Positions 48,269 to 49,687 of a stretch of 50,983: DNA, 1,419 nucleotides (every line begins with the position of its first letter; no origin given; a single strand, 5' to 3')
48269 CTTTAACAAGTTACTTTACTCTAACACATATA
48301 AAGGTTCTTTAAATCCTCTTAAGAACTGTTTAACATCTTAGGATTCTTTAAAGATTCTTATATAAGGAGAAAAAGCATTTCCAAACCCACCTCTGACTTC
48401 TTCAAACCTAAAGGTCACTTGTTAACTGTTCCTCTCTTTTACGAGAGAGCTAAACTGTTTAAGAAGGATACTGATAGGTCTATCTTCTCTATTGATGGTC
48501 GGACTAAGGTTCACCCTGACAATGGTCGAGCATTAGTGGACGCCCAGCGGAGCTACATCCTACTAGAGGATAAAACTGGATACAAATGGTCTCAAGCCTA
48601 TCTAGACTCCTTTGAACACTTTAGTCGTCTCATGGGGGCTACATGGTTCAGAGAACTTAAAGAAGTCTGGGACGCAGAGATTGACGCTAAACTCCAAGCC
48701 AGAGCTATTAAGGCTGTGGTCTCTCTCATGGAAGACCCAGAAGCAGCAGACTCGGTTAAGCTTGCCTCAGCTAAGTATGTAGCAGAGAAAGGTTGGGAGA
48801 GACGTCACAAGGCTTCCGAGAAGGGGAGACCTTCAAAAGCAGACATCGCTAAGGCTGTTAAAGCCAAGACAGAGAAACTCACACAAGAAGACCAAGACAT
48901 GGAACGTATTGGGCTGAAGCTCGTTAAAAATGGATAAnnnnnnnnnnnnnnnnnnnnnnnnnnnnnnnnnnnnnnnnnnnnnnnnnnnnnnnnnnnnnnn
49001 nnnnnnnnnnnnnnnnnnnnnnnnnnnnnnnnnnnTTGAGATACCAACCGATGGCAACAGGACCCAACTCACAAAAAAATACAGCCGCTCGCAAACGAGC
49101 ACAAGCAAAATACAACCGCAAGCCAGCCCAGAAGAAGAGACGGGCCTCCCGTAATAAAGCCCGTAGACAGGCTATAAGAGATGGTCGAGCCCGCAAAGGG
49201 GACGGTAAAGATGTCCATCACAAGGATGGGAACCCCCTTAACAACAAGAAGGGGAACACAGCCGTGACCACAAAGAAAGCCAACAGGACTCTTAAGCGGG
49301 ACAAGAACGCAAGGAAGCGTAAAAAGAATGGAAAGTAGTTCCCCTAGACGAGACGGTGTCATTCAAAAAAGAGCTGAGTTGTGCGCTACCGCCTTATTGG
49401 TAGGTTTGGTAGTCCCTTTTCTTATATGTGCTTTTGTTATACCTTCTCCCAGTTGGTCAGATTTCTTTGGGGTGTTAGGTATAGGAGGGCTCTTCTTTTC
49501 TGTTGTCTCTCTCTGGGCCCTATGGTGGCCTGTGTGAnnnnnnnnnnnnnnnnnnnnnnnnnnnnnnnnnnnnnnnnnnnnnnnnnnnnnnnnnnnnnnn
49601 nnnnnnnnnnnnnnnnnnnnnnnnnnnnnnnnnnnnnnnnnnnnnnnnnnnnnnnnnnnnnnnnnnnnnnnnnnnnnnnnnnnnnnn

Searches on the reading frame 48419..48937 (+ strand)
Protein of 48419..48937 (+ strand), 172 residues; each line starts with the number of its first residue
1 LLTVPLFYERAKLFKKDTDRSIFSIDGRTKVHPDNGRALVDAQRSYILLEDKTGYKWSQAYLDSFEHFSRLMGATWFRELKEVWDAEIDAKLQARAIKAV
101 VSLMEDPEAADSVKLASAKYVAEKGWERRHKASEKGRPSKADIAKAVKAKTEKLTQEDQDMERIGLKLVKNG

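Call 22: search_protein_families(library=pfam, max_evalue=0.01, proteins=[window:48419-48937:+])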
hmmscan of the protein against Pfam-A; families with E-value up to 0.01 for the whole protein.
window:48419-48937:+ (172 aa): 0 families

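Call 67: search_protein_families(library=ncbifam, max_evalue=0.1, proteins=[window:48419-48937:+])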
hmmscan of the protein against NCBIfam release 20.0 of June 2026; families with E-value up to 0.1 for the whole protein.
window:48419-48937:+ (172 aa): 1 family
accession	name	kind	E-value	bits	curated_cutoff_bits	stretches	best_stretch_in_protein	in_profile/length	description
NF006564.0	PRK09071.1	equivalog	0.011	14.7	257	1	41-133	242-333/335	glycosyl transferase family protein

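Call 83: search_protein_families(library=phrogs, max_evalue=0.01, proteins=[window:48419-48937:+])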
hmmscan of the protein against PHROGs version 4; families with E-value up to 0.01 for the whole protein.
window:48419-48937:+ (172 aa): 1 family
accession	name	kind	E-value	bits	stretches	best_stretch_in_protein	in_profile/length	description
phrog_8035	-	unknown function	4.5e-20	73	1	2-165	15-162/166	-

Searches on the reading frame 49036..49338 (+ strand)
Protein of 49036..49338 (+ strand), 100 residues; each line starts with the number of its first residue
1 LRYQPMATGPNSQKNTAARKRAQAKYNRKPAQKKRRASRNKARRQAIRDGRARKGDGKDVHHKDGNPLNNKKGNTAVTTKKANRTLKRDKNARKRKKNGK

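Call 83: search_protein_families(library=phrogs, max_evalue=0.01, proteins=[window:49036-49338:+])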
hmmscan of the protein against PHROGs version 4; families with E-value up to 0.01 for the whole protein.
window:49036-49338:+ (100 aa): 4 families
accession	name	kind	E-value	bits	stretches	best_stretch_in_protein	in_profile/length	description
phrog_4590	-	unknown function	8.7e-11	43.1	1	16-99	8-94/100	-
phrog_6437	-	unknown function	3.1e-05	25.5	1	16-91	17-82/86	-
phrog_7545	-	DNA, RNA and nucleotide metabolism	0.00023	22.4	1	56-94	102-140/160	HNH endonuclease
phrog_959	-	DNA, RNA and nucleotide metabolism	0.0095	16.7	1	56-96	75-115/138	HNH endonuclease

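Call 85: search_protein_families(library=pfam, max_evalue=10, proteins=[window:49036-49338:+])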
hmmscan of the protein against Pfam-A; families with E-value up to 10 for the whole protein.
window:49036-49338:+ (100 aa): 1 family
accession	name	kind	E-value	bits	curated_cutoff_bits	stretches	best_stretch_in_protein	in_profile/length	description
PF13392.12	HNH_3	-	0.0001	22.3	24.8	1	56-83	17-44/46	HNH endonuclease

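Call 86: search_solved_structures(query=window:49036-49338:+, max_evalue=10)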
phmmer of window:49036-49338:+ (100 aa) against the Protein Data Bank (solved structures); distinct sequences matched with E-value up to 10: 2.
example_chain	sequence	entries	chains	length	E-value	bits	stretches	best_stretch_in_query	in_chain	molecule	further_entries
5nnp_A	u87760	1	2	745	0.018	18.9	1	8-73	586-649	N-terminal acetyltransferase-like protein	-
5nnr_A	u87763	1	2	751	0.091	16.6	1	8-73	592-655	N-terminal acetyltransferase-like protein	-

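Call 88: find_homologous_proteins(query=window:49051-49338:+, max_evalue=0.001)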
Query window:49051-49338:+ (95 aa): 631 proteins with E <= 0.001 among 746 candidates; the best 120 are listed.
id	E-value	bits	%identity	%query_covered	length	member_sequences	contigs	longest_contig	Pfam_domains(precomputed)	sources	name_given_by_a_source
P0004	2.8e-41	157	91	100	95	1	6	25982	PF13392.13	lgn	-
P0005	8.0e-39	149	84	100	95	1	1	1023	PF13392.13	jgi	-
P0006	1.8e-33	132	79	96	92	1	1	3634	PF13392.13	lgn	-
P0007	1.3e-32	129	79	96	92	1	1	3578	PF13392.13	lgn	-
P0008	8.9e-32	127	78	94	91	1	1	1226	PF13392.13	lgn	-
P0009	4.7e-30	121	75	96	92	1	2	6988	PF13392.13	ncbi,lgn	-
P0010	5.2e-30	121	76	94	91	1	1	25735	PF13392.13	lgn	-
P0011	8.0e-30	121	78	94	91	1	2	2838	PF13392.13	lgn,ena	-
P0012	1.2e-29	120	76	94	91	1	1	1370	PF13392.13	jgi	-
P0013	1.7e-28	116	75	89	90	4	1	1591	PF13392.13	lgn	-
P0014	1.8e-28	116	72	95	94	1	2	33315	-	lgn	-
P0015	2.1e-28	116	76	94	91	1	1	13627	PF13392.13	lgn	-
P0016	2.3e-28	116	75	94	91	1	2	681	PF13392.13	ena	-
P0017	3.4e-28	115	69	96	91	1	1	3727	PF13392.13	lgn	-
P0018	1.1e-26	110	72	94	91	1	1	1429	PF13392.13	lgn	-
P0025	9.9e-26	107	64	100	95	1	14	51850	PF13392.13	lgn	-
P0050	1.4e-24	104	71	84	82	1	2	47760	PF13392.13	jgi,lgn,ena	jgi:hypothetical protein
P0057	3.3e-24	103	65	94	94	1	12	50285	-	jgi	jgi:hypothetical protein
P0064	7.6e-24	101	63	87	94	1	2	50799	PF13392.13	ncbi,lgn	-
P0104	3.6e-22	96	66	92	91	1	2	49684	PF13392.13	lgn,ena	-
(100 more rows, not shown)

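Call 89: find_encoding_contigs(protein=P0004, flank=10000, max_places=4)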
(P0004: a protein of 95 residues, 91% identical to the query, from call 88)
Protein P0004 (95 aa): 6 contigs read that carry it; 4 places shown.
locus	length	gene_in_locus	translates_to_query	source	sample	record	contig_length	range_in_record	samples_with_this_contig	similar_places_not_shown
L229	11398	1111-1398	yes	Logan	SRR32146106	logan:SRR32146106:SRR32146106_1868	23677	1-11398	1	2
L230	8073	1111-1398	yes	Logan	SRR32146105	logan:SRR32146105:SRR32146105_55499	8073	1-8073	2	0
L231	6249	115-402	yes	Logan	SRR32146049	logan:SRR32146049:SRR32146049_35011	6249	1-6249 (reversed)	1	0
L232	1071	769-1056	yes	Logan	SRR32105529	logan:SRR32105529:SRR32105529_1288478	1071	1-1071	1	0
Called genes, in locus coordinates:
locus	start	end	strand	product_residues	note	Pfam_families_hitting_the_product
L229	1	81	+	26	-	?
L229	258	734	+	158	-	-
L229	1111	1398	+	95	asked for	PF13392:HNH_3 (weak)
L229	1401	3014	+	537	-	PF17289:Terminase_6C (faint)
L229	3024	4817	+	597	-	-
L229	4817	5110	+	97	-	-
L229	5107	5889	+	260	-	-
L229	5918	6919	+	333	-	-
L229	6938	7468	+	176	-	-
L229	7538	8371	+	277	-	-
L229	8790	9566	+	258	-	-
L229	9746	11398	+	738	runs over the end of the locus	-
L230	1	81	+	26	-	?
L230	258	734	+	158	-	-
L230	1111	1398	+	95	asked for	PF13392:HNH_3 (weak)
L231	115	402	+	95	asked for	PF13392:HNH_3 (weak)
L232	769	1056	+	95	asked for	PF13392:HNH_3 (weak)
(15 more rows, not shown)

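Call 90: find_encoding_contigs(protein=P0025, flank=10000, max_places=3)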
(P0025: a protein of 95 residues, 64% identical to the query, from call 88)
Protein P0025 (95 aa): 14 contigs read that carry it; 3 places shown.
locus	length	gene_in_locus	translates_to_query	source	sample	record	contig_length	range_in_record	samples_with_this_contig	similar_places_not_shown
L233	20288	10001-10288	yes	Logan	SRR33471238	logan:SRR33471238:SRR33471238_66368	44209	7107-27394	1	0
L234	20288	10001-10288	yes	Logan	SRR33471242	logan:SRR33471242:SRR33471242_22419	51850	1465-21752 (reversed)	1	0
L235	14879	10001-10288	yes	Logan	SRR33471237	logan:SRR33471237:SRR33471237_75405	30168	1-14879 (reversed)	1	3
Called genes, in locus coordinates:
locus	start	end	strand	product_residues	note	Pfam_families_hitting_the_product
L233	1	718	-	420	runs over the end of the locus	PF13522:GATase_6, PF13537:GATase_7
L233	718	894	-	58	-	-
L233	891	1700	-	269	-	PF07722:Peptidase_C26, PF00117:GATase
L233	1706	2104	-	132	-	PF06094:GGACT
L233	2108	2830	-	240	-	-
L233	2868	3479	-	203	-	-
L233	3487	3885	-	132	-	-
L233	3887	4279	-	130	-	-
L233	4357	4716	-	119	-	-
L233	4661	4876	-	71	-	-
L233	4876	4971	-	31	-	-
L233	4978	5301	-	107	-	-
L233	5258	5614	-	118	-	-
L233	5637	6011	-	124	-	-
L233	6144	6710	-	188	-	-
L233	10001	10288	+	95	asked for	PF13392:HNH_3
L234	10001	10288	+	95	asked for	PF13392:HNH_3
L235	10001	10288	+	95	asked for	PF13392:HNH_3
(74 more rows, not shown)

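Call 92: find_encoding_contigs(protein=P0050, flank=10000, max_places=1)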
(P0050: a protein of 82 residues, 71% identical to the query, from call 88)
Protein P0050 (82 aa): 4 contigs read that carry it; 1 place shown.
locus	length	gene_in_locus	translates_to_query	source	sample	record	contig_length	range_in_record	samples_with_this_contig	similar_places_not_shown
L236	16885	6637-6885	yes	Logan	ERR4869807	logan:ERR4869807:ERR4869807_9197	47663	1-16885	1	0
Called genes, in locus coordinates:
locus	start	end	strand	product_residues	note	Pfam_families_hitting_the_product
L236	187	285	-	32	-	-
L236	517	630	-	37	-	-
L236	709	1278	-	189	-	-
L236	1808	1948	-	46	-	-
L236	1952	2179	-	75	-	-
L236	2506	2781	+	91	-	-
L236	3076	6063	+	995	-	-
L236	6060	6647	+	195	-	-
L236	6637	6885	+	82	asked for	PF13392:HNH_3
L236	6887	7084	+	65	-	-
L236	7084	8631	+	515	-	-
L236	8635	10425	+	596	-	-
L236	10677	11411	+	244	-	-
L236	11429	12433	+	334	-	PF25209:Phage_capsid_4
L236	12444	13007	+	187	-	-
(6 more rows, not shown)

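Call 93: find_encoding_contigs(protein=P0057, flank=10000, max_places=1)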
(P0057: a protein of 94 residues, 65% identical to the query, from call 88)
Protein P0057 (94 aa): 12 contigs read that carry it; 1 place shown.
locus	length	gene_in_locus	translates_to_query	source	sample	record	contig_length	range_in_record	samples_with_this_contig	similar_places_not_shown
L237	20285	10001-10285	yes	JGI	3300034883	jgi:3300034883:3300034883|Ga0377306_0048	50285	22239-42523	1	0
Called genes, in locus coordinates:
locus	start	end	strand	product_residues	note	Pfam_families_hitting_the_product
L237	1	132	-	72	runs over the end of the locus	-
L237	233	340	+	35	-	-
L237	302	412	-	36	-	-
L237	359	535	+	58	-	-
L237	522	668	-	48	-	-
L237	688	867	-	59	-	-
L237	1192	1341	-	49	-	-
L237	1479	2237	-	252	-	-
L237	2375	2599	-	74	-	-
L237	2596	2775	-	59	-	-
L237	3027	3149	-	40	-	-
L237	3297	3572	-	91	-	-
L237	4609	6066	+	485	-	-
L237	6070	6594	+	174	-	-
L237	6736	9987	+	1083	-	-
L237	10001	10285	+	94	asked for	-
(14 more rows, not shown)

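Call 94: find_encoding_contigs(protein=P0064, flank=10000, max_places=1)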
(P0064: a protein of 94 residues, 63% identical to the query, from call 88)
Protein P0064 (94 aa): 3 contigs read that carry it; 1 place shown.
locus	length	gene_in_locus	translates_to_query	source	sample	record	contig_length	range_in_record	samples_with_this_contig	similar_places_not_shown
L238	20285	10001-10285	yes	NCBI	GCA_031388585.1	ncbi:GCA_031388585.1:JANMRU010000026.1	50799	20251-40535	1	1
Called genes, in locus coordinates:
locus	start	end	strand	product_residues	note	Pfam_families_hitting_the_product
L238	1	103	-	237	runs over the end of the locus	-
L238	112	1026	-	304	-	PF14395:COOH-NH2_lig (weak)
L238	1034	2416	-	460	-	PF13522:GATase_6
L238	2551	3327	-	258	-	PF07722:Peptidase_C26, PF00117:GATase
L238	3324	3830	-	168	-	-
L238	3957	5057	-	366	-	-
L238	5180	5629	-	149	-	-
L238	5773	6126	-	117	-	-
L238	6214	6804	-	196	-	-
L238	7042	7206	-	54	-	-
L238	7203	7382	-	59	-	-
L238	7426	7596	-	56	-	-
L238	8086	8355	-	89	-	-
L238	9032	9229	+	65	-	-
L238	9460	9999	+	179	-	-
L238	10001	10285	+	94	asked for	PF13392:HNH_3 (weak)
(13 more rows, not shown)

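Call 95: find_encoding_contigs(protein=P0104, flank=10000, max_places=1)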
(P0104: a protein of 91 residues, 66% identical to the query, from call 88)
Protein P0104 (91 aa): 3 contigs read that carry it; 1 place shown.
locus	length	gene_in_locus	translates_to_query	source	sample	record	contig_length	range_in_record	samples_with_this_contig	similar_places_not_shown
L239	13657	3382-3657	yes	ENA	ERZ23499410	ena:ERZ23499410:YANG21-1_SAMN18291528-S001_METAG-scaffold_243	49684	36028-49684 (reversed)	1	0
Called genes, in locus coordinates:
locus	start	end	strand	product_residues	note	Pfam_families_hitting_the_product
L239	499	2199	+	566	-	-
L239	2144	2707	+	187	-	-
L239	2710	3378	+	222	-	-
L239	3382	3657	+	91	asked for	PF13392:HNH_3 (weak)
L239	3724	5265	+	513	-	-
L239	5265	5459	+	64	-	-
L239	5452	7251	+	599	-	PF12236:Head-tail_con (faint)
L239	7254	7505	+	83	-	-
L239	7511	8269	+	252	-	-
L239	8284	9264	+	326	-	-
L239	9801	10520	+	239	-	-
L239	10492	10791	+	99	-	-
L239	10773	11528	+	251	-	-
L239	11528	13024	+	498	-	-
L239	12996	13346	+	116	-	-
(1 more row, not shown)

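Call 100: search_solved_structures(query=A6, max_evalue=1, show_alignments=2)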
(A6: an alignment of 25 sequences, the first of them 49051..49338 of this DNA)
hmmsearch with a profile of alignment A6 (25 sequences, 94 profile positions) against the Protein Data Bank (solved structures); distinct sequences matched with E-value up to 1: 1.
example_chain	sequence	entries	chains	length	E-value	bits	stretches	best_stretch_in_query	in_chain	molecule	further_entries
5xg5_A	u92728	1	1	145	0.006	20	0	48-81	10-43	MITSUBA-1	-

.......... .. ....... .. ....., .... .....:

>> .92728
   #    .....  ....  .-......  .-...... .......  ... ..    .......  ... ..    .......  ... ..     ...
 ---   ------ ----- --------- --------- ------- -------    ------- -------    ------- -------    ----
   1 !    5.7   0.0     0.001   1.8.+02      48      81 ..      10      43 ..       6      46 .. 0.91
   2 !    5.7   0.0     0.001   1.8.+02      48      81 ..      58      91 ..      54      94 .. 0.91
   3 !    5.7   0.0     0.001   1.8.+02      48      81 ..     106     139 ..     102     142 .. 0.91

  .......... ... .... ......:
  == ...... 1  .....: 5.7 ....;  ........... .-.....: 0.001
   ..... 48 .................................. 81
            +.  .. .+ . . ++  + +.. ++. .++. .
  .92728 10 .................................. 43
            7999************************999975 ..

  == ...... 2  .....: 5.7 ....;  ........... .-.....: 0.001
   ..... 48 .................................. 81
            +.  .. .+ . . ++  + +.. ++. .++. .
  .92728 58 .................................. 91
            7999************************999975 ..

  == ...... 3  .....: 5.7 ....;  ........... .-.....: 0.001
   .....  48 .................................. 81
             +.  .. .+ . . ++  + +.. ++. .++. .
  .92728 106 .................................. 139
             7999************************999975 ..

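Call 102: search_protein_families(library=pfam, alignment_id=A6, max_evalue=0.01)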
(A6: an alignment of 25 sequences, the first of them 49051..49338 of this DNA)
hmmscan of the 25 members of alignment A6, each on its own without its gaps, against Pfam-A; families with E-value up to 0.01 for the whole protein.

A. member 1, window:49051-49338:+ (95 aa): 1 family
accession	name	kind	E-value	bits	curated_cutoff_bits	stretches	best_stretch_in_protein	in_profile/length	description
PF13392.12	HNH_3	-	9.2e-05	22.4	24.8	1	51-78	17-44/46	HNH endonuclease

B. families by the number of members that match (of 25 scanned): 2 families
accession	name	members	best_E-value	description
PF13392.12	HNH_3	21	6.2e-09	HNH endonuclease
PF23690.1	YqfI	1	0.0025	YqfI-like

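Call 105: predict_structure(alignment_id=A6)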
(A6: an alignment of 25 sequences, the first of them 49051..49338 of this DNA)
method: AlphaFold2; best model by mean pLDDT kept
length: 95 residues; sequences in the alignment: 25
mean_pLDDT: 80.3   pTM: 0.61
mean pLDDT of the five models: 80.3, 79.8, 78.6, 76.9, 74.8
residues with pLDDT >= 90: 6; 70-90: 75; 50-70: 13; < 50: 1
segments of 3 or more residues with pLDDT < 50: none
pLDDT, mean of each block of 10 residues (from residue 1): 60 87 90 88 85 83 81 83 78 56
secondary structure, 60 per line:
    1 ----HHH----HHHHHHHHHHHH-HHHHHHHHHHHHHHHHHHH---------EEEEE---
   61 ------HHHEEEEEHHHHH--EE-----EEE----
elements in order: H12-23 H25-43 E53-57 E70-74 H75-79 E89-91

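Call 107: fold_search(model_id=the predicted structure, library=pdb)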
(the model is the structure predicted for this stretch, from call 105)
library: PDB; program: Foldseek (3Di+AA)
matches with E <= 10: 20; with E <= 0.001: 0
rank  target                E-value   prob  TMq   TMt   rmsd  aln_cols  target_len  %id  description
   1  8fm1_I                1.8e+00  0.15  0.30  0.09   7.3        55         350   11  Structure of CBASS Cap5 from Pseudomonas syringae in the absence of a ligand (apo form dimer) (released 2024-02-07)
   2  5x42_C                2.5e+00  0.18  0.33  0.19   4.6        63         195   13  Structure of DotL(590-659)-DotN derived from Legionella pneumophila (released 2017-06-14)
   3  5x1h_E                2.7e+00  0.18  0.30  0.16   3.6        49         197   22  Structure of Legionella pneumophila DotN (released 2017-06-14)
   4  8fm1_A                2.7e+00  0.13  0.32  0.10   6.7        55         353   14  Structure of CBASS Cap5 from Pseudomonas syringae in the absence of a ligand (apo form dimer) (released 2024-02-07)
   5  8fm1_B                3.1e+00  0.14  0.34  0.11   6.3        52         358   12  Structure of CBASS Cap5 from Pseudomonas syringae in the absence of a ligand (apo form dimer) (released 2024-02-07)
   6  5x1h_M                4.1e+00  0.08  0.30  0.17   8.6        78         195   17  Structure of Legionella pneumophila DotN (released 2017-06-14)
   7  5x1h_K                4.3e+00  0.08  0.30  0.17   8.6        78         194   17  Structure of Legionella pneumophila DotN (released 2017-06-14)
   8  8fm1_F                4.6e+00  0.10  0.33  0.10   7.0        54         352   18  Structure of CBASS Cap5 from Pseudomonas syringae in the absence of a ligand (apo form dimer) (released 2024-02-07)
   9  9dif_B                5.0e+00  0.11  0.31  0.09   6.6        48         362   17  CBASS Pseudomonas syringae Cap5 tetramer with DNA duplex and 3'2'-c-GAMP cyclic dinucleotide ligand (released 2025-06-18)
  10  8fm1_D                5.3e+00  0.09  0.32  0.10   6.4        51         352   16  Structure of CBASS Cap5 from Pseudomonas syringae in the absence of a ligand (apo form dimer) (released 2024-02-07)
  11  8fmh_H                5.3e+00  0.08  0.27  0.08   6.7        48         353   14  Structure of CBASS Cap5 from Pseudomonas syringae as an activated tetramer with the cyclic dinucleotide 3'2'-c-dGAMP l (released 2024-02-07)
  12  8fm1_G                5.3e+00  0.08  0.31  0.10   5.7        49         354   18  Structure of CBASS Cap5 from Pseudomonas syringae in the absence of a ligand (apo form dimer) (released 2024-02-07)
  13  9dih_B                5.3e+00  0.07  0.32  0.10   8.4        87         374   10  CBASS Pseudomonas syringae Cap5 tetramer with DNA duplex and 3'2'-c-diAMP cyclic dinucleotide ligand (released 2025-06-18)
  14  8fmh_D                5.7e+00  0.08  0.32  0.10   7.0        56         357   14  Structure of CBASS Cap5 from Pseudomonas syringae as an activated tetramer with the cyclic dinucleotide 3'2'-c-dGAMP l (released 2024-02-07)
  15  5x1h_C                6.9e+00  0.11  0.31  0.17   3.2        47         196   15  Structure of Legionella pneumophila DotN (released 2017-06-14)
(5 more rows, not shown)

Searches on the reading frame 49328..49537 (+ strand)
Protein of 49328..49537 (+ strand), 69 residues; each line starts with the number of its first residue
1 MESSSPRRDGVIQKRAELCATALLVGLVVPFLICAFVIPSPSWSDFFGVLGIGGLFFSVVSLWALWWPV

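Call 85: search_protein_families(library=pfam, max_evalue=10, proteins=[window:49328-49537:+])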
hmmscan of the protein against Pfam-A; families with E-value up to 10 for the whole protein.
window:49328-49537:+ (69 aa): 1 family
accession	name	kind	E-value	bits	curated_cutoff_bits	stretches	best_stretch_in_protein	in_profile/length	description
PF11026.13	DUF2721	-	0.054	13.8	28.3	1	7-67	58-118/129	Protein of unknown function (DUF2721)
